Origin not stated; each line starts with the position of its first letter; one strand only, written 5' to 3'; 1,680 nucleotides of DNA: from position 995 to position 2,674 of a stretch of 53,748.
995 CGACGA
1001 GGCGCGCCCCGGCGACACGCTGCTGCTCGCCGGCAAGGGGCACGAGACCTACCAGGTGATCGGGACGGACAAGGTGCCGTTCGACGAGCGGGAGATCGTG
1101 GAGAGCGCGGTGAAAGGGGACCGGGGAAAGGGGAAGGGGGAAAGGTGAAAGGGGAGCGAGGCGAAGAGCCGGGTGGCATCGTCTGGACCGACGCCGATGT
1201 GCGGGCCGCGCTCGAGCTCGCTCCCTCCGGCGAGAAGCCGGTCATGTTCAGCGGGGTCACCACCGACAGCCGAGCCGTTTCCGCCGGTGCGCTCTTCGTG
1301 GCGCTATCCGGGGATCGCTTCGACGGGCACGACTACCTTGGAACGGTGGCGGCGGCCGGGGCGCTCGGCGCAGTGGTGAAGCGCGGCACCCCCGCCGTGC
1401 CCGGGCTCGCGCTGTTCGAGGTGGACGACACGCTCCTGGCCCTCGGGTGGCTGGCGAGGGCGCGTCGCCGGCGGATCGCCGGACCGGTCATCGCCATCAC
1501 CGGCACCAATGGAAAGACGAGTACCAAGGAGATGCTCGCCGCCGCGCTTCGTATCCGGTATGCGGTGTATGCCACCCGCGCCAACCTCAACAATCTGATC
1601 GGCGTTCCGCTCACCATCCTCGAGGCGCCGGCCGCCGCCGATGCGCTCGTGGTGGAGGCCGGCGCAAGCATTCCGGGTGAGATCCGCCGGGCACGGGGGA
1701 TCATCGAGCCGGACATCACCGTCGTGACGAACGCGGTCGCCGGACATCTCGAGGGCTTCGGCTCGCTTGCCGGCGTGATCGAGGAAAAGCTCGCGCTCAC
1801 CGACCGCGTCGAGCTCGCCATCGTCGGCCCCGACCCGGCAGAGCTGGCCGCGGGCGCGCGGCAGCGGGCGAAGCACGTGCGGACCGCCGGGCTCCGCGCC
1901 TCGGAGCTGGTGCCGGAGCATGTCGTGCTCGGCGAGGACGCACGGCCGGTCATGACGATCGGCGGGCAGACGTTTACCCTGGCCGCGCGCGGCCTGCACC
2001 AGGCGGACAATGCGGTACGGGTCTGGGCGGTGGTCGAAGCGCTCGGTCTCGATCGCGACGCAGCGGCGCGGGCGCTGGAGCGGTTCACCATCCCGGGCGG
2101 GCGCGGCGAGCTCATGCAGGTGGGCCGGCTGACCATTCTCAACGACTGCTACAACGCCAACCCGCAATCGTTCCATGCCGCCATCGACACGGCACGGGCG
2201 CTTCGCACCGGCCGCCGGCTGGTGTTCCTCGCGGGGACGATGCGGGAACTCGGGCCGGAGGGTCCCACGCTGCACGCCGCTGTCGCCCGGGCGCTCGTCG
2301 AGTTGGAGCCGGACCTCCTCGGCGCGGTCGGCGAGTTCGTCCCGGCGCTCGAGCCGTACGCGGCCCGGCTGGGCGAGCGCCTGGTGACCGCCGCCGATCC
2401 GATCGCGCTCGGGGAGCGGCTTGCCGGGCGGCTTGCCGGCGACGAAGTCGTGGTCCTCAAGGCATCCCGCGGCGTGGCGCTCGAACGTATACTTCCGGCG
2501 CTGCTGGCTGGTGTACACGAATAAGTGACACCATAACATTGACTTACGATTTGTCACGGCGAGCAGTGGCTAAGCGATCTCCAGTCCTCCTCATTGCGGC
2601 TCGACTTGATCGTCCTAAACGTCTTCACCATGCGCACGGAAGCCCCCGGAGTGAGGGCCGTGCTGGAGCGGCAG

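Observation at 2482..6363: A 3.8-kb insertion splits murF from mraY; perfect 21-bp direct repeats and a stranded ancestral murF tail mark the junctions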

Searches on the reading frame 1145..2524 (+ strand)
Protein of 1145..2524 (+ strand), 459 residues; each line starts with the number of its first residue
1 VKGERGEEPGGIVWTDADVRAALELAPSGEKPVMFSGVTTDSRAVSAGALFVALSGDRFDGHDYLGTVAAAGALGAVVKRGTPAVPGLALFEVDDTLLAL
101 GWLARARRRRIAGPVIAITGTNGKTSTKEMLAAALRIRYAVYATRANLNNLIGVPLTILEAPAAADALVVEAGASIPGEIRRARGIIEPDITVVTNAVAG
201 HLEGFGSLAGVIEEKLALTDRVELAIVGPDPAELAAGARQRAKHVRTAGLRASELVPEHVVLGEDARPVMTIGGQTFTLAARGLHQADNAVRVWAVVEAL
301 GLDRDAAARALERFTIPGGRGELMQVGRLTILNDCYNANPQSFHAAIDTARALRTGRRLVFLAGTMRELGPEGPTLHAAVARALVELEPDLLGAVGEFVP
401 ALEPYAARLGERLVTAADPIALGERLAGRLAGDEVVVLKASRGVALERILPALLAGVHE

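Call 5: search_protein_families(library=pfam, proteins=[window:1145-2524:+], max_evalue=0.01)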
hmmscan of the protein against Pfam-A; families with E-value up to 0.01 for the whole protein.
window:1145-2524:+ (459 aa): 3 families
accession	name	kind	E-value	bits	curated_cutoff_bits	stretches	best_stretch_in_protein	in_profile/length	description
PF08245.18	Mur_ligase_M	-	6.4e-26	92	24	1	118-296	1-199/200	Mur ligase middle domain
PF02875.26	Mur_ligase_C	-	1.2e-12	49.2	28.4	1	319-441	1-126/127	Mur ligase, glutamate ligase domain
PF01225.30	Mur_ligase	-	6.7e-08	33.2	21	1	36-78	3-47/95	Mur ligase family, catalytic domain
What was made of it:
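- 1145..2524 (+): murF as it now reads (459 aa). Residues 453-459 (LLAGVHE) and the TAA stop come from the insert. Pfam Mur_ligase, Mur_ligase_M and Mur_ligase_C, with the C domain ending at residue 441 (call 5).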

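Call 34: find_homologous_proteins(query=window:1145-2524:+, max_evalue=1e-60)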
Query window:1145-2524:+ (459 aa): 2940 proteins with E <= 1e-60 among 8000 candidates; the best 120 are listed.
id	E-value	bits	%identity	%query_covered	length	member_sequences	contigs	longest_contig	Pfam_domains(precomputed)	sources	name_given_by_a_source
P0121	5.4e-285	963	100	100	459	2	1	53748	PF02875.27,PF08245.19,PF01225.31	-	-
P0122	1.2e-230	784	85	96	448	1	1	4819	PF02875.27,PF08245.19,PF01225.31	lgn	-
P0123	1.8e-215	734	79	98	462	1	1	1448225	PF02875.27,PF08245.19,PF01225.31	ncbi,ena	-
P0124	2.1e-215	734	78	100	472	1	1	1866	PF02875.27,PF08245.19,PF01225.31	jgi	jgi:UDP-N-acetylmuramoyl-tripeptide--D-alanyl-D-alanine ligase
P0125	4.2e-215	733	80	99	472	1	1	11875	PF02875.27,PF08245.19,PF01225.31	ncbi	-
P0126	1.1e-212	725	78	98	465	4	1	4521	PF02875.27,PF08245.19,PF01225.31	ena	-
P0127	6.1e-210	716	77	98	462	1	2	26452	PF02875.27,PF08245.19,PF01225.31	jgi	jgi:UDP-N-acetylmuramoyl-tripeptide--D-alanyl-D-alanine ligase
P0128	1.3e-209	715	78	96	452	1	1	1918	PF02875.27,PF08245.19,PF01225.31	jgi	jgi:UDP-N-acetylmuramoyl-tripeptide--D-alanyl-D-alanine ligase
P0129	3.3e-209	713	78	98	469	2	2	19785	PF02875.27,PF08245.19,PF01225.31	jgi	jgi:UDP-N-acetylmuramoyl-tripeptide--D-alanyl-D-alanine ligase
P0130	8.0e-208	709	77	99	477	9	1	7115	PF02875.27,PF08245.19,PF01225.31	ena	-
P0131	2.4e-207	707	77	97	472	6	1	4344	PF02875.27,PF08245.19,PF01225.31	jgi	-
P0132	1.3e-206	705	77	97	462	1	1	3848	PF02875.27,PF08245.19,PF01225.31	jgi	jgi:UDP-N-acetylmuramoyl-tripeptide--D-alanyl-D-alanine ligase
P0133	4.2e-206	703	81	93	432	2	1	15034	PF02875.27,PF08245.19,PF01225.31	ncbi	ncbi:MAG: UDP-N-acetylmuramoyl-tripeptide--D-alanyl-D-alanine ligase [Gemmatimonadales bacterium]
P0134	3.3e-205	700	75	99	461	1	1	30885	PF02875.27,PF08245.19,PF01225.31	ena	-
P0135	8.6e-205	699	76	97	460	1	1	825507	PF02875.27,PF08245.19,PF01225.31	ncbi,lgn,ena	-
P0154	3.0e-194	664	74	96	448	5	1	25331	PF02875.27,PF08245.19,PF01225.31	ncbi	ncbi:MAG: UDP-N-acetylmuramoyl-tripeptide--D-alanyl-D-alanine ligase [Gemmatimonadales bacterium]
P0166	8.9e-193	659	74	96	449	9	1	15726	PF02875.27,PF08245.19,PF01225.31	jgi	-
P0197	8.4e-191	653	73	97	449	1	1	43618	PF02875.27,PF08245.19,PF01225.31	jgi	jgi:UDP-N-acetylmuramoyl-tripeptide--D-alanyl-D-alanine ligase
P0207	2.1e-190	651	73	96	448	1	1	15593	PF02875.27,PF08245.19,PF01225.31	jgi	jgi:UDP-N-acetylmuramoyl-tripeptide--D-alanyl-D-alanine ligase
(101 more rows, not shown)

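Call 36: find_encoding_contigs(protein=P0123, flank=10000, max_places=3)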
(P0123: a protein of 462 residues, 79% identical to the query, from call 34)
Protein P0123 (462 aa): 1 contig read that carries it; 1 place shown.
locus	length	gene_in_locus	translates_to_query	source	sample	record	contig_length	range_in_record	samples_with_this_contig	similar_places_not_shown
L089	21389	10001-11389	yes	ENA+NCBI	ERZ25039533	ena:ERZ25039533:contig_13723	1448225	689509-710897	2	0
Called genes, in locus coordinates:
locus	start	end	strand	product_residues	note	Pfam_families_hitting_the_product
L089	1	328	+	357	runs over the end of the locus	PF00072:Response_reg, PF01339:CheB_methylest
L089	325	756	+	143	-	PF01584:CheW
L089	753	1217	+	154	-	PF01584:CheW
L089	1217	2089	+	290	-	PF13428:TPR_14 (faint), PF13431:TPR_17 (faint), PF13371:TPR_9 (faint), PF13424:TPR_12 (faint), PF00515:TPR_1 (faint), PF13181:TPR_8 (weak), PF13432:TPR_16, PF14559:TPR_19, +6 more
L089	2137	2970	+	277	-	PF13485:Peptidase_MA_2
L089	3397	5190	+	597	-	PF00515:TPR_1 (faint), PF13428:TPR_14 (faint), PF14559:TPR_19 (faint), PF13431:TPR_17 (faint)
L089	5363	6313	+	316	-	PF01795:Methyltransf_5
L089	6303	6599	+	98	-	-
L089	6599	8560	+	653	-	PF03717:PBP_dimer, PF00905:Transpeptidase, PF03793:PASTA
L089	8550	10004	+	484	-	PF01225:Mur_ligase, PF08245:Mur_ligase_M, PF02875:Mur_ligase_C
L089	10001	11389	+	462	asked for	PF01225:Mur_ligase, PF08245:Mur_ligase_M, PF02875:Mur_ligase_C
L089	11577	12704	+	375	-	PF10555:MraY_sig1 (weak), PF00953:Glycos_transf_4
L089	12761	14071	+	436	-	PF21799:MurD-like_N (weak), PF08245:Mur_ligase_M, PF02875:Mur_ligase_C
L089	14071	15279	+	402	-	PF01098:FTSW_RODA_SPOVE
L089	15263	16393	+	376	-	PF03033:Glyco_transf_28, PF04101:Glyco_tran_28_C, PF06722:EryCIII-like_C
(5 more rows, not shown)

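Call 37: find_encoding_contigs(protein=P0135, flank=10000, max_places=3)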
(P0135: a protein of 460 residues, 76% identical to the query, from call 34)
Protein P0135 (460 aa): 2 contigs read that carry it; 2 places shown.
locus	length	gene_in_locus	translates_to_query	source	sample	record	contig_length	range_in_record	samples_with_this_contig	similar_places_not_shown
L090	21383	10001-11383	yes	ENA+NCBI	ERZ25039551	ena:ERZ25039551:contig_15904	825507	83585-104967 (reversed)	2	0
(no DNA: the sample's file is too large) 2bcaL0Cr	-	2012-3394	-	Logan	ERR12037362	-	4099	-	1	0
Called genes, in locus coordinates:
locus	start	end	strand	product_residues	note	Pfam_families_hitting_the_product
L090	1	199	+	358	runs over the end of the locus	PF00072:Response_reg, PF01339:CheB_methylest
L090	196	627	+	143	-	PF01584:CheW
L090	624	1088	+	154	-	PF01584:CheW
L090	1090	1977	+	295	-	PF13424:TPR_12 (faint), PF13431:TPR_17 (faint), PF00515:TPR_1 (faint), PF07719:TPR_2 (faint), PF07721:TPR_4 (faint), PF13181:TPR_8 (weak), PF13432:TPR_16, PF14559:TPR_19, +7 more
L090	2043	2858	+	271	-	PF13485:Peptidase_MA_2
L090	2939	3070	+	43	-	-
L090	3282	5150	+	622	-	PF13428:TPR_14 (faint)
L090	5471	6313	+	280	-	PF01795:Methyltransf_5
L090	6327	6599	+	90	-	-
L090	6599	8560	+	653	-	PF03717:PBP_dimer, PF00905:Transpeptidase, PF03793:PASTA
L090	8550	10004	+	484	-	PF01225:Mur_ligase, PF08245:Mur_ligase_M, PF02875:Mur_ligase_C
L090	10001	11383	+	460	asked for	PF01225:Mur_ligase (weak), PF08245:Mur_ligase_M, PF02875:Mur_ligase_C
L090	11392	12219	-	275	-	PF00005:ABC_tran, PF02463:SMC_N, PF09818:ABC_ATPase (faint), PF13555:AAA_29 (weak), PF13304:AAA_21 (faint)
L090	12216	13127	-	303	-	PF02653:BPD_transp_2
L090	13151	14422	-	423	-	PF01740:STAS, PF13466:STAS_2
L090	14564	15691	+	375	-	PF10555:MraY_sig1 (weak), PF00953:Glycos_transf_4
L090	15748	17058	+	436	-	PF21799:MurD-like_N (weak), PF08245:Mur_ligase_M, PF02875:Mur_ligase_C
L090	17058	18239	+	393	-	PF01098:FTSW_RODA_SPOVE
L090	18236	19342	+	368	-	PF03033:Glyco_transf_28, PF04101:Glyco_tran_28_C, PF06722:EryCIII-like_C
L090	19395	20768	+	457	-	PF01225:Mur_ligase, PF08245:Mur_ligase_M, PF02875:Mur_ligase_C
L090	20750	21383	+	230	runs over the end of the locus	PF08478:POTRA_1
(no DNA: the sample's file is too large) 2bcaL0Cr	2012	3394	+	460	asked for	PF01225:Mur_ligase (weak), PF08245:Mur_ligase_M, PF02875:Mur_ligase_C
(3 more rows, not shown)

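Call 39: find_encoding_contigs(protein=P0207, flank=10000, max_places=2)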
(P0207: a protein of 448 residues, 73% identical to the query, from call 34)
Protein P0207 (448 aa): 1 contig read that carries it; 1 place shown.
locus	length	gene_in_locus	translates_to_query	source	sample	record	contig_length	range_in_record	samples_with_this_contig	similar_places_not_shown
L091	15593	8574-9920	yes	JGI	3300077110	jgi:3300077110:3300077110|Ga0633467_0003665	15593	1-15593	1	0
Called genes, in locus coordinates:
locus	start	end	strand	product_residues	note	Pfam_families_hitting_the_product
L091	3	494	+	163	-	?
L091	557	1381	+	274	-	PF13485:Peptidase_MA_2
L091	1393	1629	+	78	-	-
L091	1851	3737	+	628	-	PF13428:TPR_14 (faint), PF13431:TPR_17 (faint)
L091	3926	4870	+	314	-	PF01795:Methyltransf_5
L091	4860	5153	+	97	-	-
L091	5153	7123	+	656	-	PF03717:PBP_dimer, PF00905:Transpeptidase, PF03793:PASTA (weak)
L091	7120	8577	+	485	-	PF01225:Mur_ligase, PF08245:Mur_ligase_M, PF02875:Mur_ligase_C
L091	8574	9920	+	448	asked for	PF01225:Mur_ligase (weak), PF08245:Mur_ligase_M, PF02875:Mur_ligase_C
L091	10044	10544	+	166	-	-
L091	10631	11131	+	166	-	PF12680:SnoaL_2 (weak), PF14534:DUF4440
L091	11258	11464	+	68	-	-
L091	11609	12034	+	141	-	-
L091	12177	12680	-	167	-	PF14534:DUF4440, PF12680:SnoaL_2 (weak)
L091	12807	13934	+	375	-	PF10555:MraY_sig1 (weak), PF00953:Glycos_transf_4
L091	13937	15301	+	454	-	PF21799:MurD-like_N, PF08245:Mur_ligase_M, PF02875:Mur_ligase_C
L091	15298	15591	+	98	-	?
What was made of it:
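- L091: SnoaL-like proteins (call 39).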

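Call 40: find_encoding_contigs(protein=P0154, flank=10000, max_places=2)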
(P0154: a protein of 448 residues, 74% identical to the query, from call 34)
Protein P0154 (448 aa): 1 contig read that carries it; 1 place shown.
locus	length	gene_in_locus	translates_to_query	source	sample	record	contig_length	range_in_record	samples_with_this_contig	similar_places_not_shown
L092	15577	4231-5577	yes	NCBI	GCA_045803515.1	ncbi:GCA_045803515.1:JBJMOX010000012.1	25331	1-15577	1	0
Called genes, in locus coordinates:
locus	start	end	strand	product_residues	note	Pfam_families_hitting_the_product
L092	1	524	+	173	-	PF01795:Methyltransf_5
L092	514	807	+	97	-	-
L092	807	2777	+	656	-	PF03717:PBP_dimer, PF00905:Transpeptidase, PF03793:PASTA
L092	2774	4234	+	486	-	PF01225:Mur_ligase, PF08245:Mur_ligase_M, PF02875:Mur_ligase_C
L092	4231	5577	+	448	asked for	PF01225:Mur_ligase (weak), PF08245:Mur_ligase_M, PF02875:Mur_ligase_C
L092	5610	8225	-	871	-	PF13414:TPR_11 (faint), PF13431:TPR_17 (faint)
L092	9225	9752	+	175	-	-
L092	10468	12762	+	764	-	PF00354:Pentaxin (faint), PF13385:Laminin_G_3, PF00801:PKD, PF18911:PKD_4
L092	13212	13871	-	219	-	PF03704:BTAD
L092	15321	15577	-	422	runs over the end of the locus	PF05922:Inhibitor_I9, PF00082:Peptidase_S8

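Call 41: find_encoding_contigs(protein=P0197, flank=10000, max_places=2)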
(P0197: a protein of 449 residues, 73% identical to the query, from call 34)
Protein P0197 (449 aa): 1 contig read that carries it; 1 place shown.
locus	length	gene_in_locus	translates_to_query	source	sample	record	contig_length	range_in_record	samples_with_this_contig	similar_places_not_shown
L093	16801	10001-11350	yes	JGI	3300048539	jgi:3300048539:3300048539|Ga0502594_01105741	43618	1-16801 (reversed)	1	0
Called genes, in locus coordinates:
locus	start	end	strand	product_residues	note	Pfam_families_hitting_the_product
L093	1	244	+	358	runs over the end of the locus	PF00072:Response_reg, PF01339:CheB_methylest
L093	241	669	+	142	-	PF01584:CheW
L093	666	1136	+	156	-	PF01584:CheW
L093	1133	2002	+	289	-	PF13424:TPR_12 (faint), PF13371:TPR_9 (faint), PF13431:TPR_17 (faint), PF25062:ARM_TT21_N (faint), PF13181:TPR_8 (weak), PF13432:TPR_16 (weak), PF14559:TPR_19, PF13432:TPR_16 (weak), +10 more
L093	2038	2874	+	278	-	PF13485:Peptidase_MA_2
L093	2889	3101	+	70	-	-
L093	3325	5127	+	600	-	PF07719:TPR_2 (faint), PF13428:TPR_14 (faint)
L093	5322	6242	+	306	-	PF01795:Methyltransf_5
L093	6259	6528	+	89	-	-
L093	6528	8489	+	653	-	PF03717:PBP_dimer, PF00905:Transpeptidase, PF03793:PASTA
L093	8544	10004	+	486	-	PF01225:Mur_ligase, PF08245:Mur_ligase_M, PF02875:Mur_ligase_C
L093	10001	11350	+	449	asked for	PF01225:Mur_ligase (weak), PF08245:Mur_ligase_M, PF02875:Mur_ligase_C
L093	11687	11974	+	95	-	-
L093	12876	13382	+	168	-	-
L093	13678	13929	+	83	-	-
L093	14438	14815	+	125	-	PF00072:Response_reg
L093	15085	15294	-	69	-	-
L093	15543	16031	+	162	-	PF00072:Response_reg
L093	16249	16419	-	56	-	-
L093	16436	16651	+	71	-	-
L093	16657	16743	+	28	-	-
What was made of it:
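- L092 and L093: more than 10 kb and more than 5 kb (calls 40, 41).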
